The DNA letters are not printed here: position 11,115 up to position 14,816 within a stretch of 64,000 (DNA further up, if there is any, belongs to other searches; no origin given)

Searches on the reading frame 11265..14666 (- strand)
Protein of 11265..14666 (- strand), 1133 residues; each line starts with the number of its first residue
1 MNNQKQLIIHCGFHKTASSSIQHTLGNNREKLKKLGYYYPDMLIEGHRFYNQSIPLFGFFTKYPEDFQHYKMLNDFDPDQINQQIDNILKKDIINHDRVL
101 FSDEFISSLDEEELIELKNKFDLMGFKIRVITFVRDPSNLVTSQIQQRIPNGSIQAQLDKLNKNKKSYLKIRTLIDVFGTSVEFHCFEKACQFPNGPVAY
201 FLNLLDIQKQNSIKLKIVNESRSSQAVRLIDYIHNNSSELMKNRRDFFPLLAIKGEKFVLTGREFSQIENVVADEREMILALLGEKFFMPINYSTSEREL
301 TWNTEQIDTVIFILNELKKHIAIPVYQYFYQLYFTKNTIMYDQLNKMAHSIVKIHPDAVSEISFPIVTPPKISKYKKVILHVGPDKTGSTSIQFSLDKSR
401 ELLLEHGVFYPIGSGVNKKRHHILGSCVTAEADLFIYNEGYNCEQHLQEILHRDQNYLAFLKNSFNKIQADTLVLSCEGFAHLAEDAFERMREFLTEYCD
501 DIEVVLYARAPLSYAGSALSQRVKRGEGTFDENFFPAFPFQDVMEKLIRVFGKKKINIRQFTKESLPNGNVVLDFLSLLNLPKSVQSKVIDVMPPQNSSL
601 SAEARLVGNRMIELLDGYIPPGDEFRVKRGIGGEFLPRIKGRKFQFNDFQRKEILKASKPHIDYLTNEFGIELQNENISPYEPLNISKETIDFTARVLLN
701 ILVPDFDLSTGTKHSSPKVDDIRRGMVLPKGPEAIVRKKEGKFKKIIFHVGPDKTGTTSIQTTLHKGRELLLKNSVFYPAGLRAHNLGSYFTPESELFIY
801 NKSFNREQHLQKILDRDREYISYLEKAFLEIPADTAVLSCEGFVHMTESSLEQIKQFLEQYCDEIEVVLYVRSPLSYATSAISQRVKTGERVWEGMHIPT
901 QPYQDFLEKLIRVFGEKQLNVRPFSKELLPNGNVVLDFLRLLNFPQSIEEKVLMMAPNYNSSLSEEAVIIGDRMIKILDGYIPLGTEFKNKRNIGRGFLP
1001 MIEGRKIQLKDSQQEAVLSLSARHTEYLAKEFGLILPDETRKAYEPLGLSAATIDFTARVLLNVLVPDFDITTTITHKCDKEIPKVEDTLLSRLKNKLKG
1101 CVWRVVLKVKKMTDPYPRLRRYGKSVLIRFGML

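Call 5: search_protein_families(library=ncbifam, proteins=[window:11265-14666:-], max_evalue=1)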
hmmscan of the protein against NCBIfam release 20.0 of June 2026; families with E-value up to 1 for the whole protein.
window:11265-14666:- (1133 aa): 1 family
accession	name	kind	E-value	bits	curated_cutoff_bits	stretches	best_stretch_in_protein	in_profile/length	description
NF011557.0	PRK14981.2-3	equivalog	0.081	13.1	133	1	571-602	48-79/105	DNA-directed RNA polymerase subunit F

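Call 6: search_protein_families(library=pfam, proteins=[window:11265-14666:-], max_evalue=1)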
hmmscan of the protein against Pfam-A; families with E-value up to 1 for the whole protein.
window:11265-14666:- (1133 aa): 1 family
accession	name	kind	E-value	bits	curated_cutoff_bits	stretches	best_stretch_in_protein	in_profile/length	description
PF08559.15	Cut8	-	0.64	10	26.2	0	342-378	63-98/241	Cut8, nuclear proteasome tether protein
